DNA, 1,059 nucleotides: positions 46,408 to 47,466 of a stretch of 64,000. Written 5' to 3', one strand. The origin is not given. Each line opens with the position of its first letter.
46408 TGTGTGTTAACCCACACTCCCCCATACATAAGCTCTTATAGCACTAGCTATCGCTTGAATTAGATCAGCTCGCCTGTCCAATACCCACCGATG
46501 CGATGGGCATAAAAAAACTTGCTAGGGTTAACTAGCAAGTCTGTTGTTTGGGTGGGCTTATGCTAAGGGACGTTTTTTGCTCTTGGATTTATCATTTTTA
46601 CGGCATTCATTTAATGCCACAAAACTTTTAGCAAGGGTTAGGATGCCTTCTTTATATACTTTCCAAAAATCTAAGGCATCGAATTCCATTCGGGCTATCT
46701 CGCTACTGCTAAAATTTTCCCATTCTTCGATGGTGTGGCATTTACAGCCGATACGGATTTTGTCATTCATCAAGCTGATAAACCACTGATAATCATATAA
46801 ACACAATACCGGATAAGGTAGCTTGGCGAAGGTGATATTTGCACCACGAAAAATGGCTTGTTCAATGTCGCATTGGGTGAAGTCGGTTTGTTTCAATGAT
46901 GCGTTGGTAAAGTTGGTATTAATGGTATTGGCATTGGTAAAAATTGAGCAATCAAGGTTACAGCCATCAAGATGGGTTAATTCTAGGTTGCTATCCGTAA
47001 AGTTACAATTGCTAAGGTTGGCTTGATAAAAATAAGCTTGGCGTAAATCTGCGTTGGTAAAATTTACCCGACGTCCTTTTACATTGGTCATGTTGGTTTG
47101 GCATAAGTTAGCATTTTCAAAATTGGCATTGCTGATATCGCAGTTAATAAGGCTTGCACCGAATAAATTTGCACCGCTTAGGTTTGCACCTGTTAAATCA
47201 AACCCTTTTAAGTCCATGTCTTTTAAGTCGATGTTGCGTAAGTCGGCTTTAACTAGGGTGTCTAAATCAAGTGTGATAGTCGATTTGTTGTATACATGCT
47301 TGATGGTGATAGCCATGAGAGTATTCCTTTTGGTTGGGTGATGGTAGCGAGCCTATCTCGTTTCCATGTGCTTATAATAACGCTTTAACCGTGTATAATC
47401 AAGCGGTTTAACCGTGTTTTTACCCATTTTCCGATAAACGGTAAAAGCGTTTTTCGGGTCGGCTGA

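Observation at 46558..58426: Four pentapeptide-repeat paralogs with a conserved C-terminal Cys/His module: candidate DNA-mimic anti-restriction proteins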

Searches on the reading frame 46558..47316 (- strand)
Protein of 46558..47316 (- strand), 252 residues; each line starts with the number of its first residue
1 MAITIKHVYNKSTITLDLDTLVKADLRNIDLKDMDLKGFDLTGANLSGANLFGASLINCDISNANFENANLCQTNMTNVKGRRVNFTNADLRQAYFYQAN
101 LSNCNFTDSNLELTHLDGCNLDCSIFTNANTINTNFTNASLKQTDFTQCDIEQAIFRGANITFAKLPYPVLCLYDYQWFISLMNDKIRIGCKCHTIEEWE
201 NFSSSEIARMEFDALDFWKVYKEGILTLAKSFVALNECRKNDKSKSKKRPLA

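Call 3: search_protein_families(library=pfam, proteins=[window:46558-47316:-], max_evalue=0.01)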
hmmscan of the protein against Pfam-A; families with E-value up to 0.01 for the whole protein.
window:46558-47316:- (252 aa): 5 families
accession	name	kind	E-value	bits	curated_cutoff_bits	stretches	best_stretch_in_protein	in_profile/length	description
PF13599.13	Pentapeptide_4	-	3.5e-35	120.3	38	4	83-156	5-78/78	Pentapeptide repeat region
PF00805.28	Pentapeptide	-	3.2e-30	103.7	20.2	4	59-96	1-38/40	Pentapeptide repeats (8 copies)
PF13576.12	Pentapeptide_3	-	8.1e-13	48.8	27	3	133-162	8-39/48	Pentapeptide repeats (9 copies)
PF25296.1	Decapeptide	-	0.0018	18.5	45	0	63-111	19-67/74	Decapeptide repeat region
PF23894.2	LD_SV2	-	0.0046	17.7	29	0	56-112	32-88/92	SV2A/B/C luminal domain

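Call 13: find_homologous_proteins(query=window:46558-47316:-, max_evalue=1e-10)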
Query window:46558-47316:- (252 aa): 237 proteins with E <= 1e-10 among 1207 candidates; the best 120 are listed.
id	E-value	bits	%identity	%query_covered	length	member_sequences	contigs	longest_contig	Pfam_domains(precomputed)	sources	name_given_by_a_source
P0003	3.3e-163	559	99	100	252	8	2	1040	PF13576.13,PF13599.14,PF00805.29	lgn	-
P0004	2.4e-26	111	32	57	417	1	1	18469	PF13576.13,PF13599.14,PF00805.29,PF23894.3,PF25296.2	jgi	-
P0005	9.5e-22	96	35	63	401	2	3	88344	PF13576.13,PF13599.14,PF00805.29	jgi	jgi:uncharacterized protein YjbI with pentapeptide repeats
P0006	1.3e-21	95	32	62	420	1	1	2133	PF01582.26,PF13576.13,PF13599.14,PF00805.29,PF13676.12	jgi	jgi:uncharacterized protein YjbI with pentapeptide repeats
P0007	1.1e-20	92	32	65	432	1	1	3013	PF13576.13,PF13599.14,PF00805.29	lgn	-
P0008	4.3e-20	90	32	58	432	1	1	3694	PF13576.13,PF13599.14,PF00805.29,PF25296.2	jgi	jgi:uncharacterized protein YjbI with pentapeptide repeats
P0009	4.9e-20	90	26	67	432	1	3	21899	PF13576.13,PF13599.14,PF00805.29,PF25296.2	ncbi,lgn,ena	-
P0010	9.3e-20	89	34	58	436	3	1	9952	PF13576.13,PF13599.14,PF00805.29,PF25296.2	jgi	jgi:uncharacterized protein YjbI with pentapeptide repeats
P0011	1.1e-19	89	32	57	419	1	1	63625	PF13576.13,PF13599.14,PF00805.29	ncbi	ncbi:MAG: pentapeptide repeat-containing protein [Pseudomonadota bacterium]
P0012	1.9e-19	88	35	59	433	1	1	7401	PF13576.13,PF13599.14,PF00805.29,PF25296.2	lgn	-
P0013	3.1e-19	88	35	56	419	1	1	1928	PF13576.13,PF13599.14,PF00805.29,PF25296.2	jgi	jgi:uncharacterized protein YjbI with pentapeptide repeats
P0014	5.0e-19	87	29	58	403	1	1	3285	PF13576.13,PF13599.14,PF00805.29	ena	-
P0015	1.5e-18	85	29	52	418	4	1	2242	PF13576.13,PF13599.14,PF00805.29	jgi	-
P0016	3.8e-18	84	37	57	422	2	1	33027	PF13576.13,PF13599.14,PF00805.29,PF25296.2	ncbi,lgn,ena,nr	ncbi:MAG: pentapeptide repeat-containing protein [Cyanosarcina radialis HA8281-LM2]|nr:pentapeptide 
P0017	6.1e-18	83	35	58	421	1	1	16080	PF13576.13,PF13599.14,PF00805.29,PF25296.2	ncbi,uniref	ncbi:pentapeptide repeat-containing protein [Rhodococcus sp. As11]|uniref:pentapeptide repeat-contai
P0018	7.7e-18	83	27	73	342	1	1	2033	PF13576.13,PF13599.14,PF00805.29,PF25296.2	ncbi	-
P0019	1.0e-17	83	31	54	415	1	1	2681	PF13576.13,PF13599.14,PF00805.29,PF25296.2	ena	-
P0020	1.3e-17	82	29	92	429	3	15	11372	PF13576.13,PF13599.14,PF00805.29,PF13676.12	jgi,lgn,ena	-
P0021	1.4e-17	82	28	70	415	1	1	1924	PF13576.13,PF13599.14,PF00805.29,PF25296.2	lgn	-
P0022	1.5e-17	82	26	51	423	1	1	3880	PF13576.13,PF13599.14,PF00805.29,PF25296.2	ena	-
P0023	2.0e-17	82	35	85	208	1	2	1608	PF13576.13,PF13599.14,PF00805.29,PF25296.2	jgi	jgi:hypothetical protein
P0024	3.6e-17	81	35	57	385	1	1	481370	PF13576.13,PF13599.14,PF00805.29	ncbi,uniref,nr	ncbi:pentapeptide repeat-containing protein [Microvirga pakistanensis]|uniref:pentapeptide repeat-co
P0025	3.6e-17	81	39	48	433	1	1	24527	PF16734.11,PF13576.13,PF13599.14,PF00805.29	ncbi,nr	ncbi:MAG: pentapeptide repeat-containing protein [Oscillatoriales cyanobacterium C42_A2020_001]|nr:p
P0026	4.6e-17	81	35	58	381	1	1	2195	PF13576.13,PF13599.14,PF00805.29,PF25296.2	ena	-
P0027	5.7e-17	80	34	93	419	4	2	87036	PF13576.13,PF13599.14,PF00805.29,PF13676.12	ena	-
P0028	6.3e-17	80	34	62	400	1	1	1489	PF13576.13,PF13599.14,PF00805.29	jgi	jgi:uncharacterized protein YjbI with pentapeptide repeats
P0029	1.3e-16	79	26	83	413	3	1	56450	PF13576.13,PF13599.14,PF00805.29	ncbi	-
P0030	1.7e-16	79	33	58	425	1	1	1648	PF13576.13,PF13599.14,PF00805.29,PF25296.2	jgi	jgi:uncharacterized protein YjbI with pentapeptide repeats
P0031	2.3e-16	78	32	57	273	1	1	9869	PF13576.13,PF13599.14,PF00805.29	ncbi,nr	ncbi:MAG: pentapeptide repeat-containing protein [Gemmatimonadetes bacterium]|nr:pentapeptide repeat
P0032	2.5e-16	78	30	62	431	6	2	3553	PF13576.13,PF13599.14,PF00805.29,PF13676.12,PF25296.2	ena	-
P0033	2.8e-16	78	28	58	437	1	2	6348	PF13576.13,PF13599.14,PF00805.29,PF25296.2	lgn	-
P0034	2.8e-16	78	32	56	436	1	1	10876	PF13576.13,PF13599.14,PF00805.29,PF13676.12,PF25296.2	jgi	jgi:uncharacterized protein YjbI with pentapeptide repeats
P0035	2.9e-16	78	36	55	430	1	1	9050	PF13576.13,PF17957.8,PF13599.14,PF00805.29,PF06832.19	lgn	-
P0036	3.0e-16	78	37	58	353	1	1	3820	PF13576.13,PF01042.27,PF13599.14,PF00805.29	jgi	jgi:2-iminobutanoate/2-iminopropanoate deaminase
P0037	4.5e-16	77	33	62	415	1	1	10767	PF13576.13,PF13599.14,PF00805.29,PF25296.2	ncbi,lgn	ncbi:MAG: pentapeptide repeat-containing protein [Chloroflexota bacterium]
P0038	4.9e-16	77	34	43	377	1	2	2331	PF13576.13,PF13599.14,PF00805.29,PF23894.3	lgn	-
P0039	5.0e-16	77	30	59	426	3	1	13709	PF13576.13,PF13599.14,PF00805.29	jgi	jgi:uncharacterized protein YjbI with pentapeptide repeats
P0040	5.7e-16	77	34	60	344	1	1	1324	PF13576.13,PF13599.14,PF00805.29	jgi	jgi:uncharacterized protein YjbI with pentapeptide repeats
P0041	6.0e-16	77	32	67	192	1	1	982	PF13576.13,PF13599.14,PF00805.29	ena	-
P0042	6.9e-16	77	32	54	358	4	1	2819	PF13576.13,PF13599.14,PF00805.29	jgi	jgi:uncharacterized protein YjbI with pentapeptide repeats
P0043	7.4e-16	77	29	60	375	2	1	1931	PF13576.13,PF13599.14,PF00805.29,PF23894.3,PF25296.2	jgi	-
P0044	7.6e-16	77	30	58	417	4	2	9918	PF13576.13,PF13599.14,PF00805.29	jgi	jgi:uncharacterized protein YjbI with pentapeptide repeats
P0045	7.8e-16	77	34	58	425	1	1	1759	PF13576.13,PF13599.14,PF00805.29,PF25296.2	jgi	jgi:uncharacterized protein YjbI with pentapeptide repeats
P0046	9.0e-16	76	30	62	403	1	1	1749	PF13576.13,PF13599.14,PF00805.29,PF13676.12,PF25296.2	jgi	jgi:uncharacterized protein YjbI with pentapeptide repeats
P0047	1.0e-15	76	34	58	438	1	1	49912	PF13576.13,PF13599.14,PF00805.29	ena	-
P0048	1.0e-15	76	35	52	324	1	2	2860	PF13576.13,PF13599.14,PF00805.29,PF07885.23,PF25296.2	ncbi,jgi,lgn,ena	jgi:uncharacterized protein YjbI with pentapeptide repeats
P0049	1.1e-15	76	31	71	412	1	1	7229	PF13576.13,PF13599.14,PF00805.29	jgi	-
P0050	1.1e-15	76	29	58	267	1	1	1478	PF13576.13,PF13599.14,PF00805.29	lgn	-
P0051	1.2e-15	76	29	56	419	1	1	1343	PF13576.13,PF13599.14,PF00805.29,PF25296.2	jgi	jgi:uncharacterized protein YjbI with pentapeptide repeats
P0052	1.7e-15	75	32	72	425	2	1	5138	PF13576.13,PF13599.14,PF00805.29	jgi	jgi:uncharacterized protein YjbI with pentapeptide repeats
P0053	1.8e-15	75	35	58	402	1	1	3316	PF13576.13,PF13599.14,PF00805.29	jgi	-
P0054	1.9e-15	75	32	57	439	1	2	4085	PF13576.13,PF13599.14,PF00805.29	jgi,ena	-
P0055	2.0e-15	75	29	60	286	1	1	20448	PF13576.13,PF13599.14,PF00805.29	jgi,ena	-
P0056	2.1e-15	75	33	58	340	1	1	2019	PF13576.13,PF13599.14,PF00805.29,PF25296.2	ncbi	-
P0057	2.5e-15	75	30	70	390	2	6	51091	PF13576.13,PF13599.14,PF00805.29,PF25296.2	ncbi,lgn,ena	-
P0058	2.7e-15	75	29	65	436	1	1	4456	PF13576.13,PF13599.14,PF00805.29,PF25296.2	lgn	-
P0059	3.0e-15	75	28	63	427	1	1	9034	PF13576.13,PF13599.14,PF00805.29,PF25296.2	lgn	-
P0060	3.7e-15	74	29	60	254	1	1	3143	PF13576.13,PF13599.14,PF00805.29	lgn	-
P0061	3.9e-15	74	27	82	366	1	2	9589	PF13576.13,PF13599.14,PF00805.29,PF25296.2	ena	-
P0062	4.2e-15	74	26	83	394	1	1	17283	PF13576.13,PF13599.14,PF00805.29,PF25296.2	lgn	-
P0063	4.6e-15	74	34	62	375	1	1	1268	PF13576.13,PF13599.14,PF00805.29,PF25296.2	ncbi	-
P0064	5.0e-15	74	34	50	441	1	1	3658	PF13576.13,PF13599.14,PF00805.29,PF25296.2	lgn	-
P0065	7.8e-15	73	31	58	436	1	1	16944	PF13576.13,PF13599.14,PF00805.29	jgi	jgi:uncharacterized protein YjbI with pentapeptide repeats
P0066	9.2e-15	73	33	55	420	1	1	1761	PF13576.13,PF13599.14,PF00805.29,PF25296.2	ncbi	-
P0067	1.0e-14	73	29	56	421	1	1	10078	PF20689.4,PF13576.13,PF13599.14,PF00805.29,PF25296.2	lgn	-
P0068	1.0e-14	73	30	77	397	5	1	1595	PF13576.13,PF13599.14,PF00805.29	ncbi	-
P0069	1.1e-14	73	31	57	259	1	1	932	PF13576.13,PF13599.14,PF00805.29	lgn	-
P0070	1.2e-14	73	35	58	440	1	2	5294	PF13576.13,PF13599.14,PF00805.29,PF25296.2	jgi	jgi:uncharacterized protein YjbI with pentapeptide repeats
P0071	1.2e-14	73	34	58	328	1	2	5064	PF13576.13,PF13599.14,PF00805.29,PF25296.2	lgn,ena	-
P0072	1.4e-14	72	39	40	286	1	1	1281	PF13576.13,PF13599.14,PF00805.29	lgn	-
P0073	1.5e-14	72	32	54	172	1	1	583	PF13576.13,PF13599.14,PF00805.29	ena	-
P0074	1.8e-14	72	31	57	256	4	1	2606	PF13576.13,PF13599.14,PF00805.29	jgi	jgi:uncharacterized protein YjbI with pentapeptide repeats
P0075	1.8e-14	72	28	60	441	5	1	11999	PF13576.13,PF13599.14,PF00805.29,PF23894.3,PF25296.2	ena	-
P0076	1.8e-14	72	30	61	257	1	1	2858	PF13576.13,PF13599.14,PF00805.29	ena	-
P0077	2.1e-14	72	33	66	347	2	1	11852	PF13576.13,PF13599.14,PF00805.29,PF25296.2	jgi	jgi:uncharacterized protein YjbI with pentapeptide repeats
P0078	2.3e-14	72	27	81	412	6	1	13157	PF13576.13,PF13599.14,PF00805.29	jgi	jgi:uncharacterized protein YjbI with pentapeptide repeats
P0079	2.8e-14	71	40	48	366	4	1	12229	PF13576.13,PF13599.14,PF00805.29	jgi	jgi:uncharacterized protein YjbI with pentapeptide repeats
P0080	2.9e-14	71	27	57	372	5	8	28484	PF13576.13,PF13599.14,PF00805.29,PF25296.2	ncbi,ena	-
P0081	3.0e-14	71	35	56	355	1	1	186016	PF13576.13,PF13599.14,PF00805.29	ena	-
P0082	3.2e-14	71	31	57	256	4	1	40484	PF13576.13,PF13599.14,PF00805.29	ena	-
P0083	3.2e-14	71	44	57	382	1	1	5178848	PF13576.13,PF13599.14,PF00805.29,PF25296.2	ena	-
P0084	3.8e-14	71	31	58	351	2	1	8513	PF13576.13,PF13599.14,PF00805.29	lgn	-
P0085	4.4e-14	71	27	63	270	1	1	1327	PF13576.13,PF13599.14,PF00805.29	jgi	jgi:uncharacterized protein YjbI with pentapeptide repeats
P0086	4.5e-14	71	32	62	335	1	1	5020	PF19062.6,PF13576.13,PF13599.14,PF00805.29,PF25296.2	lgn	-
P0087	4.5e-14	71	30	64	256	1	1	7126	PF13576.13,PF13599.14,PF00805.29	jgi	jgi:uncharacterized protein YjbI with pentapeptide repeats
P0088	4.6e-14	71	33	58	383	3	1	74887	PF13576.13,PF13599.14,PF00805.29,PF07885.23,PF25296.2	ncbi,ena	-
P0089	4.6e-14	71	35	63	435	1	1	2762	PF13576.13,PF13599.14,PF00805.29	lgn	-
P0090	5.4e-14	70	30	57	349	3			PF13576.13,PF13599.14,PF00805.29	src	-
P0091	5.5e-14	70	33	60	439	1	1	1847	PF13576.13,PF13599.14,PF00805.29,PF25296.2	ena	-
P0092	5.5e-14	70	32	59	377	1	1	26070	PF13576.13,PF13599.14,PF00805.29,PF00520.38,PF07885.23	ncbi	-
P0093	5.5e-14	70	32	59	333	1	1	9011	PF13576.13,PF13599.14,PF00805.29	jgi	jgi:uncharacterized protein YjbI with pentapeptide repeats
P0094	5.7e-14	70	33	62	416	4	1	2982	PF13576.13,PF13599.14,PF00805.29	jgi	jgi:uncharacterized protein YjbI with pentapeptide repeats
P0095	7.0e-14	70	34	59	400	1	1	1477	PF13576.13,PF13599.14,PF00805.29,PF25296.2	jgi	jgi:uncharacterized protein YjbI with pentapeptide repeats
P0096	7.2e-14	70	31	62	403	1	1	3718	PF13576.13,PF13599.14,PF00805.29,PF25296.2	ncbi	ncbi:MAG: pentapeptide repeat-containing protein [Xenococcus sp. (in: cyanobacteria)]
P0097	7.6e-14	70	30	52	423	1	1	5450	PF13576.13,PF13599.14,PF00805.29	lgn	-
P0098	8.0e-14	70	35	37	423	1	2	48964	PF13576.13,PF13599.14,PF00805.29,PF25296.2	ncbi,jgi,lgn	jgi:uncharacterized protein YjbI with pentapeptide repeats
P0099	8.4e-14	70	34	54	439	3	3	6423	PF13576.13,PF13599.14,PF00805.29,PF25296.2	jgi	jgi:uncharacterized protein YjbI with pentapeptide repeats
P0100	9.2e-14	70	39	35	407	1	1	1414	PF13576.13,PF13599.14,PF00805.29,PF25296.2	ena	-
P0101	1.0e-13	70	50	37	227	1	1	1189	PF13576.13,PF13599.14,PF00805.29,PF25296.2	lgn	-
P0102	1.0e-13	70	30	89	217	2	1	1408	PF13576.13,PF13599.14,PF00805.29,PF25296.2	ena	-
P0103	1.1e-13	69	31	61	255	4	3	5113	PF13576.13,PF13599.14,PF00805.29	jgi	jgi:uncharacterized protein YjbI with pentapeptide repeats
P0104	1.2e-13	69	29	59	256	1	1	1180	PF13576.13,PF13599.14,PF00805.29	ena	-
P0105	1.2e-13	69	27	64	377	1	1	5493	PF13576.13,PF13599.14,PF00805.29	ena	-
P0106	1.3e-13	69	30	56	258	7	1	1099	PF13576.13,PF13599.14,PF00805.29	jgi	jgi:uncharacterized protein YjbI with pentapeptide repeats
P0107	1.3e-13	69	41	37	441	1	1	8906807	PF13576.13,PF13599.14,PF00805.29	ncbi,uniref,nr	ncbi:hypothetical protein KSF_061410 [Reticulibacter mediterranei]|uniref:Pentapeptide repeat-contai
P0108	1.4e-13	69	32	52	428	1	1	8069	PF13576.13,PF13599.14,PF00805.29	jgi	jgi:uncharacterized protein YjbI with pentapeptide repeats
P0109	1.4e-13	69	28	48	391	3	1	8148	PF13576.13,PF13599.14,PF00805.29,PF25296.2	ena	-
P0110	1.5e-13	69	27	64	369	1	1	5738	PF13576.13,PF13599.14,PF00805.29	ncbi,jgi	jgi:uncharacterized protein YjbI with pentapeptide repeats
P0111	1.6e-13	69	33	58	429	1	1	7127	PF13576.13,PF13599.14,PF00805.29,PF13676.12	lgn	-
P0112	1.6e-13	69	27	71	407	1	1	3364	PF13576.13,PF13599.14,PF00805.29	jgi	jgi:uncharacterized protein YjbI with pentapeptide repeats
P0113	1.7e-13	69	31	56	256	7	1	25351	PF13576.13,PF13599.14,PF00805.29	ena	-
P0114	1.8e-13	69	32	63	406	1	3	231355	PF13576.13,PF13599.14,PF00805.29,PF00520.38,PF07885.23,PF25296.2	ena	-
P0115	2.0e-13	69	28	80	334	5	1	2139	PF13576.13,PF13599.14,PF00805.29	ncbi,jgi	jgi:uncharacterized protein YjbI with pentapeptide repeats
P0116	2.0e-13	69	30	92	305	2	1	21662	PF13576.13,PF13599.14,PF00805.29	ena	-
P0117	2.1e-13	69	34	57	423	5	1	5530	PF13576.13,PF13599.14,PF00805.29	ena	-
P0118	2.6e-13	68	30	56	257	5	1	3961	PF13576.13,PF13599.14,PF00805.29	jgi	jgi:uncharacterized protein YjbI with pentapeptide repeats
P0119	2.6e-13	68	29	61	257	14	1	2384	PF13576.13,PF13599.14,PF00805.29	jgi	jgi:uncharacterized protein YjbI with pentapeptide repeats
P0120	2.7e-13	68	30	58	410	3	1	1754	PF13576.13,PF13599.14,PF00805.29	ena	-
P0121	2.7e-13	68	31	68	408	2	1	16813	PF13576.13,PF13599.14,PF00805.29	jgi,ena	-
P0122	2.8e-13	68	27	82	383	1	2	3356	PF13576.13,PF09851.15,PF13599.14,PF00805.29,PF23894.3,PF25296.2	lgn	-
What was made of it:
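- Tried and rejected: With the full-length protein it returned generic pentapeptide proteins plus one 99% orthologue (call 13).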

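Call 22: predict_structure(alignment_id=A1)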
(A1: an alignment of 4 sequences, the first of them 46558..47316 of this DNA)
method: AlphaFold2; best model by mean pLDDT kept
length: 252 residues; sequences in the alignment: 4
mean_pLDDT: 84.1   pTM: 0.74
mean pLDDT of the five models: 84.1, 84.1, 81.5, 81.3, 79.4
residues with pLDDT >= 90: 119; 70-90: 90; 50-70: 36; < 50: 7
segments of 3 or more residues with pLDDT < 50: 246-252
pLDDT, mean of each block of 10 residues (from residue 1): 82 84 95 95 98 97 98 98 98 98 98 97 95 91 87 81 77 57 67 73 75 69 77 74 50 36
secondary structure, 60 per line:
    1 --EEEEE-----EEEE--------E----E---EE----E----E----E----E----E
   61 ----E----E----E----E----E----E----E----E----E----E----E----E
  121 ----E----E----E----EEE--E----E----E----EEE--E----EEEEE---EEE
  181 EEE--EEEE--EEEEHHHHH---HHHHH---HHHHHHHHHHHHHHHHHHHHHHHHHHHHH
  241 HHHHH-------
elements in order: E3-7 E13-16 E140-142 E160-162 E170-174 E178-183 E186-189 E192-195 H196-200 H204-208 H212-245
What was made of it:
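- On Pentapeptide-repeat proteins (Pfam PF00805 / PF13599): AlphaFold2 pLDDT is above 95 over the repeats (call 22).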

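Call 39: search_dna_similar(query=window:46558-47316:-, collection=plasmids, mode=protein, max_evalue=0.00001, max_rows=40)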
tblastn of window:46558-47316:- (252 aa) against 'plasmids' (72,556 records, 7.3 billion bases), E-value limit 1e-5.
Records with a match: 393; places in all: 594; records where one place covers at least 80% of the query: 34.
Best place of each record, by identity: 95-99% 1; <60% 392.
By first word of the organism name: Salmonella 46; Aeromonas 39; Escherichia 39; Nostoc 23; Klebsiella 22; Azospirillum 21; Streptomyces 19; Enterobacter 18; Acaryochloris 11; Vibrio 9; and 74 more.
By predicted mobility (MOB-suite, as given by PLSDB): non-mobilizable 174; conjugative 119; mobilizable 100.
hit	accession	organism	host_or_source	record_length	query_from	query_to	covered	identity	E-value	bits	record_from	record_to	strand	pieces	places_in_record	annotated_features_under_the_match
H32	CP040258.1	Moraxella osloensis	mycoplasma culture contaminant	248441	1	252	100%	96.4%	7e-150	469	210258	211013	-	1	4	pentapeptide repeat-containing protein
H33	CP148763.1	Salmonella enterica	Pig,single cell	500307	10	218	83%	35.1%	1e-23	106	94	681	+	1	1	pentapeptide repeat-containing protein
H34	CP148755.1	Salmonella enterica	Pig,single cell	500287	10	218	83%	35.1%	1e-23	106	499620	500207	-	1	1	pentapeptide repeat-containing protein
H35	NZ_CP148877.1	Salmonella enterica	-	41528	10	218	83%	35.1%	1e-23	106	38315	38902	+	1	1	pentapeptide repeat-containing protein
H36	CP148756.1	Salmonella enterica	Pig,single cell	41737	10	218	83%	35.1%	1e-23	106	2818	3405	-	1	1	pentapeptide repeat-containing protein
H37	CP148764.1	Salmonella enterica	Pig,single cell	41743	10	218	83%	35.1%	1e-23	106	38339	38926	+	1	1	pentapeptide repeat-containing protein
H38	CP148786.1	Salmonella enterica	Homo sapiens,single cell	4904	10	218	83%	34.1%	4e-24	107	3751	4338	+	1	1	pentapeptide repeat-containing protein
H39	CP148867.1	Salmonella enterica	Dog,single cell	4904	10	218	83%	34.1%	4e-24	107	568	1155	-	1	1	pentapeptide repeat-containing protein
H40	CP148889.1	Salmonella enterica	-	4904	10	218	83%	34.1%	4e-24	107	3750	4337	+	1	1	pentapeptide repeat-containing protein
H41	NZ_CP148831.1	Salmonella enterica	Chicken,single cell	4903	10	218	83%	34.1%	4e-24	107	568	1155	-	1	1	pentapeptide repeat-containing protein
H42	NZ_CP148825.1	Salmonella enterica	Chicken,single cell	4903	10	218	83%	34.1%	4e-24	107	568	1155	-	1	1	pentapeptide repeat-containing protein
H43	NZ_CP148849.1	Salmonella enterica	-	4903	10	218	83%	34.1%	4e-24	107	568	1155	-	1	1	pentapeptide repeat-containing protein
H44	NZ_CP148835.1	Salmonella enterica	Chicken,single cell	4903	10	218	83%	34.1%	4e-24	107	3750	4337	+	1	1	pentapeptide repeat-containing protein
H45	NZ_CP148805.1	Salmonella enterica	Homo sapiens,single cell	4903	10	218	83%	34.1%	4e-24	107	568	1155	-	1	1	pentapeptide repeat-containing protein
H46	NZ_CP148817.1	Salmonella enterica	-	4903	10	218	83%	34.1%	4e-24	107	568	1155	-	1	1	pentapeptide repeat-containing protein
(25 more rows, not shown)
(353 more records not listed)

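Call 41: fold_search(model_id=the predicted structure, library=pdb)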
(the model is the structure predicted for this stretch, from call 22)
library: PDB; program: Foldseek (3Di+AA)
matches with E <= 10: 306; with E <= 0.001: 49
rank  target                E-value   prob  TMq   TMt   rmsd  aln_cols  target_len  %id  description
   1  4yei_A                1.6e-09  1.00  0.28  0.32   9.1       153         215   33  Beta1mut synthetic solenoid protein (released 2016-03-09)
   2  5dns_A                1.7e-09  1.00  0.36  0.41   8.8       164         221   27  t1428 loop variant in P3221 (released 2016-09-28)
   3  4yc5                  2.1e-09  1.00  0.34  0.40  10.1       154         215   32  Beta1 synthetic solenoid protein (released 2016-03-09)
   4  5dqa_A                2.2e-09  1.00  0.34  0.40  10.2       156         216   31  t3284 loop variant of beta1 (released 2016-08-31)
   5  5dqa_C                2.5e-09  1.00  0.32  0.37  10.6       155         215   30  t3284 loop variant of beta1 (released 2016-08-31)
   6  5di5                  4.0e-09  1.00  0.24  0.30   9.9       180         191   26  beta1 t801 loop variant in P3221 (released 2016-08-31)
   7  3du1                  4.4e-09  1.00  0.24  0.25  10.7       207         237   20  The 2.0 Angstrom Resolution Crystal Structure of HetL, a Pentapeptide Repeat Protein involved in Heterocyst Differentiat (released 2008-11-11)
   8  5dn0                  8.5e-09  1.00  0.32  0.36   8.4       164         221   28  t1555 loop variant (released 2016-08-31)
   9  4ycq                  2.2e-08  1.00  0.35  0.46   8.0       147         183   33  Beta1 synthetic solenoid protein (released 2016-03-09)
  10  2xtw_C                2.8e-08  1.00  0.46  0.54   5.6       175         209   19  Structure of QnrB1 (Full length), a plasmid-mediated fluoroquinolone resistance protein (released 2010-10-20)
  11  4yfo                  3.9e-08  1.00  0.25  0.27   9.9       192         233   26  beta1_ex1 (released 2016-03-16)
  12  5dns_B                9.2e-08  1.00  0.26  0.32  11.5       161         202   33  t1428 loop variant in P3221 (released 2016-09-28)
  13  2j8k                  1.0e-07  1.00  0.26  0.35  12.0       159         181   26  Structure of the fusion of NP275 and NP276, pentapeptide repeat proteins from Nostoc punctiforme (released 2006-12-07)
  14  2xt2_A                1.5e-07  1.00  0.30  0.38  11.2       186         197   18  Structure of the pentapeptide repeat protein AlbG, a resistance factor for the topoisomerase poison albicidin. (released 2010-10-13)
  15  6fls_A                1.8e-07  1.00  0.23  0.27  12.0       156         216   17  Pentapeptide repeat family protein from Clostridium botulinum (released 2018-08-15)
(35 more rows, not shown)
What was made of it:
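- On Pentapeptide-repeat proteins (Pfam PF00805 / PF13599): Foldseek finds 49 PDB matches at E<=1e-3, essentially all pentapeptide solenoids or solenoid domains (call 41).
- Closest known: MfpA / Qnr / AlbG / McbG. Same: Foldseek probability is 1.0 (call 41).
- Foldseek matches QnrB1, MfpA and AlbG (call 41).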
